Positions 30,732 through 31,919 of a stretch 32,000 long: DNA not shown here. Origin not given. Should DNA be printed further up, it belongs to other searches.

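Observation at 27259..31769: Selenoprotein client genes and putative selenium-supply genes co-localised in about 4.5 kb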

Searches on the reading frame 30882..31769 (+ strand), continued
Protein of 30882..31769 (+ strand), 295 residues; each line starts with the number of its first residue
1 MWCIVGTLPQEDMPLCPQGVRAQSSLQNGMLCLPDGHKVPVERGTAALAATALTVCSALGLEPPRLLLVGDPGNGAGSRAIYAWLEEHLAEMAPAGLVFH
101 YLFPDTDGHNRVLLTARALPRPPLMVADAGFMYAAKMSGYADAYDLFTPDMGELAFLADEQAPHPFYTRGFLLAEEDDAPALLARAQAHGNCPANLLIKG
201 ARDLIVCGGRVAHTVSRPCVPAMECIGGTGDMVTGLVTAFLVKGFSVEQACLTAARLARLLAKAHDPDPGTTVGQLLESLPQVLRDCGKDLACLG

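Call 55: predict_structure(alignment_id=A3)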
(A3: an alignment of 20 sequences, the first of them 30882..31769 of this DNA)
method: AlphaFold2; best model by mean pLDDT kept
length: 295 residues; sequences in the alignment: 20
mean_pLDDT: 87.6   pTM: 0.90
mean pLDDT of the five models: 87.6, 86.4, 86.4, 86.2, 85.0
residues with pLDDT >= 90: 175; 70-90: 89; 50-70: 24; < 50: 7
segments of 3 or more residues with pLDDT < 50: 167-172
pLDDT, mean of each block of 10 residues (from residue 1): 95 94 94 96 93 95 97 92 97 96 87 95 91 85 92 84 52 66 90 91 92 86 64 95 96 93 84 87 80 55
secondary structure, 60 per line:
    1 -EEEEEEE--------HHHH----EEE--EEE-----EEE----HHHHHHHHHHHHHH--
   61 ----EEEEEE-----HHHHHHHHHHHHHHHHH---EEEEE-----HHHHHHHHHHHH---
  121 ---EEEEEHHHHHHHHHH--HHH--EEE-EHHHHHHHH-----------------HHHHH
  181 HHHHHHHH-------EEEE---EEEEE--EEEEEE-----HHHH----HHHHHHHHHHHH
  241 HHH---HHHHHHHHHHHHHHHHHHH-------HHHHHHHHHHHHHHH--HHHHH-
elements in order: E2-8 H17-20 E25-27 E30-32 E38-40 H45-58 E65-70 H76-92 E96-100 H106-117 E124-128 H129-138 E146-148 H151-158 H176-188 E196-199 E203-207 E210-215 H221-224 H229-243 H247-265 H273-287 H290-294

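Call 86: fold_search(model_id=the predicted structure, library=pdb)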
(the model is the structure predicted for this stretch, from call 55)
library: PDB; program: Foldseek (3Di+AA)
matches with E <= 10: 1268; with E <= 0.001: 69
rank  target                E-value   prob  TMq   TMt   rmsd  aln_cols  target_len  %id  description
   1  1jxh_A                1.3e-06  1.00  0.53  0.61   6.2       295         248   17  4-Amino-5-hydroxymethyl-2-methylpyrimidine Phosphate Kinase from Salmonella typhimurium (released 2002-02-27)
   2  1vi9_A                1.4e-06  1.00  0.54  0.55   5.9       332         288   14  Crystal structure of pyridoxamine kinase (released 2003-12-30)
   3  1td2_A                1.5e-06  1.00  0.54  0.55   5.9       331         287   15  Crystal Structure of the PdxY Protein from Escherichia coli (released 2004-07-13)
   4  3cqd_B                1.5e-06  1.00  0.52  0.50  10.7       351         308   12  Structure of the tetrameric inhibited form of phosphofructokinase-2 from Escherichia coli (released 2008-09-16)
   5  3rs8_A                4.5e-06  1.00  0.55  0.35   6.1       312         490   14  Crystal structure of tm0922, a fusion of a domain of unknown function and ADP/ATP-dependent NAD(P)H-hydrate dehydratas (released 2011-06-22)
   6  3rt7_A                5.3e-06  1.00  0.55  0.35   6.5       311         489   15  Crystal structure of tm0922, a fusion of a domain of unknown function and ADP/ATP-dependent NAD(P)H-hydrate dehydratas (released 2011-06-22)
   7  3n1c_B                5.3e-06  1.00  0.52  0.51  11.1       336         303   13  Crystal structure of the phosphofructokinase-2 from Escherichia coli in complex with fructose-6-phosphate (released 2010-12-08)
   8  2r3b_A                5.6e-06  1.00  0.53  0.55   5.7       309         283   14  CRYSTAL STRUCTURE OF a ribokinase-like superfamily protein (EF1790) FROM ENTEROCOCCUS FAECALIS V583 AT 1.80 A RESOLUTI (released 2007-09-11)
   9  3rm5_B                6.2e-06  1.00  0.56  0.34   5.2       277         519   15  Structure of Trifunctional THI20 from Yeast (released 2011-09-21)
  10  3mbh_A                7.0e-06  1.00  0.51  0.51   6.9       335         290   14  Crystal structure of a putative phosphomethylpyrimidine kinase (BT_4458) from BACTEROIDES THETAIOTAOMICRON VPI-5482 at (released 2010-06-02)
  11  3cqd_A                7.8e-06  1.00  0.51  0.50  10.9       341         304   13  Structure of the tetrameric inhibited form of phosphofructokinase-2 from Escherichia coli (released 2008-09-16)
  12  3pzs_B                8.6e-06  1.00  0.54  0.55   5.9       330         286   14  Crystal Structure of a pyridoxamine kinase from Yersinia pestis CO92 (released 2011-03-16)
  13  3uqe_A                9.1e-06  1.00  0.54  0.52  10.3       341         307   15  Crystal structure of the Phosphofructokinase-2 mutant Y23D from Escherichia coli (released 2012-11-21)
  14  3uqe_B                9.1e-06  1.00  0.51  0.50  10.3       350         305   13  Crystal structure of the Phosphofructokinase-2 mutant Y23D from Escherichia coli (released 2012-11-21)
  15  7vva_D                1.0e-05  1.00  0.53  0.52  10.9       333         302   12  Pseudouridine bound structure of Pseudouridine kinase (PUKI) from Escherichia coli strain B (released 2022-04-06)
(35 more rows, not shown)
